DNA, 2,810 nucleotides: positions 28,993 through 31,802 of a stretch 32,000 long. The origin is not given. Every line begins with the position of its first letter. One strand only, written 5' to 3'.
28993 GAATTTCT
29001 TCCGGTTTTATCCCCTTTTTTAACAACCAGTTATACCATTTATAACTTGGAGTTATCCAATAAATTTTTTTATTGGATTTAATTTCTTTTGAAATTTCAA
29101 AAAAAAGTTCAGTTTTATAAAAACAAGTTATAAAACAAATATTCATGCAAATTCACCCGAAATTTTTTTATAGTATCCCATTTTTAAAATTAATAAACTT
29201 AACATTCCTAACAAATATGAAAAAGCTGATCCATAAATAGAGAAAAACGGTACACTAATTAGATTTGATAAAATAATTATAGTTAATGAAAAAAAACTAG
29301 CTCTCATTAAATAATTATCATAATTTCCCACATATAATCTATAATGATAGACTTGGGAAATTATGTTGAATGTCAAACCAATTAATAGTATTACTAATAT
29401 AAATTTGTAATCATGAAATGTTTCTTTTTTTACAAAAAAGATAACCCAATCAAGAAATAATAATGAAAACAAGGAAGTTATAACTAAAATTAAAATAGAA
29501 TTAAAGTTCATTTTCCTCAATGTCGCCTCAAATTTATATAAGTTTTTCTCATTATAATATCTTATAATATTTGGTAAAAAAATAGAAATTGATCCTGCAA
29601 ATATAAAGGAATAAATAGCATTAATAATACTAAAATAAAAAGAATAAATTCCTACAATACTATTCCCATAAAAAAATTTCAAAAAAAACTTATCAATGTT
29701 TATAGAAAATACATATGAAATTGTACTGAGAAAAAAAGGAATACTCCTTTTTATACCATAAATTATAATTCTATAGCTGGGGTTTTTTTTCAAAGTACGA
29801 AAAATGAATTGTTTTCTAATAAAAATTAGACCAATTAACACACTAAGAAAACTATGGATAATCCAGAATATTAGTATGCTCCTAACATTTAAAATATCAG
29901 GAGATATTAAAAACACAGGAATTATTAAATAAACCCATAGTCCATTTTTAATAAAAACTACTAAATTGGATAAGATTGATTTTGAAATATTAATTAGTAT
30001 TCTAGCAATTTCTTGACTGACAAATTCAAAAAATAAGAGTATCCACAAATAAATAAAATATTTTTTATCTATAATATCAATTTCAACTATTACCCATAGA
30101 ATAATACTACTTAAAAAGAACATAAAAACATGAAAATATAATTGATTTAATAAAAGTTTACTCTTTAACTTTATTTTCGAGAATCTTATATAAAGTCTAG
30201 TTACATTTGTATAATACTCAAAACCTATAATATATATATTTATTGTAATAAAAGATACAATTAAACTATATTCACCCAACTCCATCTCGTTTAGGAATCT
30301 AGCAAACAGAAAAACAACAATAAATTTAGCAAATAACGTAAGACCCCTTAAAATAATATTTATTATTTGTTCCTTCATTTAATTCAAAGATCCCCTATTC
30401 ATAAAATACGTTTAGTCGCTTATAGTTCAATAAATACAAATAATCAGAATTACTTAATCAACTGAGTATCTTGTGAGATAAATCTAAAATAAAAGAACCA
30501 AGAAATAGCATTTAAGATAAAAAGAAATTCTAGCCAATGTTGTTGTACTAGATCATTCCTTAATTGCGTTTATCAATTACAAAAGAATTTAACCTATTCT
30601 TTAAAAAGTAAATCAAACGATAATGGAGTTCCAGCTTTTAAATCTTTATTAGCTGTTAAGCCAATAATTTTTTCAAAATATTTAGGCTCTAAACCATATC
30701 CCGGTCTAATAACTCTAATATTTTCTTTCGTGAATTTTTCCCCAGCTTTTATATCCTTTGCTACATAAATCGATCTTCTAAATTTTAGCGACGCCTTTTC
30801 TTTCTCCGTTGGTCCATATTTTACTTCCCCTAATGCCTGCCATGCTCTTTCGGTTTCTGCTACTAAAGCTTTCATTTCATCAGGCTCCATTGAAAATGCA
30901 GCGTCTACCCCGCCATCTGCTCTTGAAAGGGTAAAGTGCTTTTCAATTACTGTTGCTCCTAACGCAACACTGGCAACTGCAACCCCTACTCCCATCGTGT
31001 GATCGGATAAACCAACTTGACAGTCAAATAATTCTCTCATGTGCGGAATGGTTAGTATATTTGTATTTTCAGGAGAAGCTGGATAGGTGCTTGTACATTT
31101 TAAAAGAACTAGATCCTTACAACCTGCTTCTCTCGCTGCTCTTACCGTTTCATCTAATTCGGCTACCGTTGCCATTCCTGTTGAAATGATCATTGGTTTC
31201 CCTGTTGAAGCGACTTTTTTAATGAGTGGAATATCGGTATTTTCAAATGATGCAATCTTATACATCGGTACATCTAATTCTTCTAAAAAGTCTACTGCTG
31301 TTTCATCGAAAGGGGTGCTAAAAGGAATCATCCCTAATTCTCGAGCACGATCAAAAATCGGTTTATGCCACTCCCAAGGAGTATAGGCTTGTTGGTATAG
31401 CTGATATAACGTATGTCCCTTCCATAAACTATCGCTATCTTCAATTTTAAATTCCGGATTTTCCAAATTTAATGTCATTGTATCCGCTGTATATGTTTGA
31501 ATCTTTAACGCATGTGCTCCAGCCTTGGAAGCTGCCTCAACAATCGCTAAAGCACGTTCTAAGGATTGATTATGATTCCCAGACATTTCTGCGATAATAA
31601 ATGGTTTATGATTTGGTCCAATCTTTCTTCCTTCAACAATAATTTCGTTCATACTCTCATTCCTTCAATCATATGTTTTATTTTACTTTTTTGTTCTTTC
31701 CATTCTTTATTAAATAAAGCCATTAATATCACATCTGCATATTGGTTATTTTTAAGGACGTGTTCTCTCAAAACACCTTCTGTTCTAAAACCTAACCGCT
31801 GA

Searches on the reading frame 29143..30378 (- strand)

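Call 89: search_protein_families(library=pfam, proteins=[window:29143-30378:-], max_evalue=0.000001)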
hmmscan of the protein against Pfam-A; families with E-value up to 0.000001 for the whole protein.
window:29143-30378:- (411 aa): 1 family
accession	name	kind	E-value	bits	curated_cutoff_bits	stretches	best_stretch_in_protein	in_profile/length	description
PF01943.22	Polysacc_synt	-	1.8e-08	34.6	28.2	1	5-261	6-260/274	Polysaccharide biosynthesis protein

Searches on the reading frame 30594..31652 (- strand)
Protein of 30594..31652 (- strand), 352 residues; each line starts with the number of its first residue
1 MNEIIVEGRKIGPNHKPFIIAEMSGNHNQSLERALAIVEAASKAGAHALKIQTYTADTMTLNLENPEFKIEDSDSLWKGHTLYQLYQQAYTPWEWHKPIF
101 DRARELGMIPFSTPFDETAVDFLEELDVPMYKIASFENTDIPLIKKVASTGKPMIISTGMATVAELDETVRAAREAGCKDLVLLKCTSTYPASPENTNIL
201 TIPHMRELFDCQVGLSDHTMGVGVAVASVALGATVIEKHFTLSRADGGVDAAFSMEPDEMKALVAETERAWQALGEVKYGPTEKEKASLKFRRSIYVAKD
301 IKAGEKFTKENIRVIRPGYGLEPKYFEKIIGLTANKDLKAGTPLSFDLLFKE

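Call 89: search_protein_families(library=pfam, proteins=[window:30594-31652:-], max_evalue=0.000001)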
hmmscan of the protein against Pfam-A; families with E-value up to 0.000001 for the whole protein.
window:30594-31652:- (352 aa): 2 families
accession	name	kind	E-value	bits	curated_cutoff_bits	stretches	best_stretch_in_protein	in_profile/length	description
PF03102.20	NeuB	-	1.7e-90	303.1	22.1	1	37-278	1-240/241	NeuB family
PF08666.17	SAF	-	1e-13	52.1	21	1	292-348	1-61/63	SAF domain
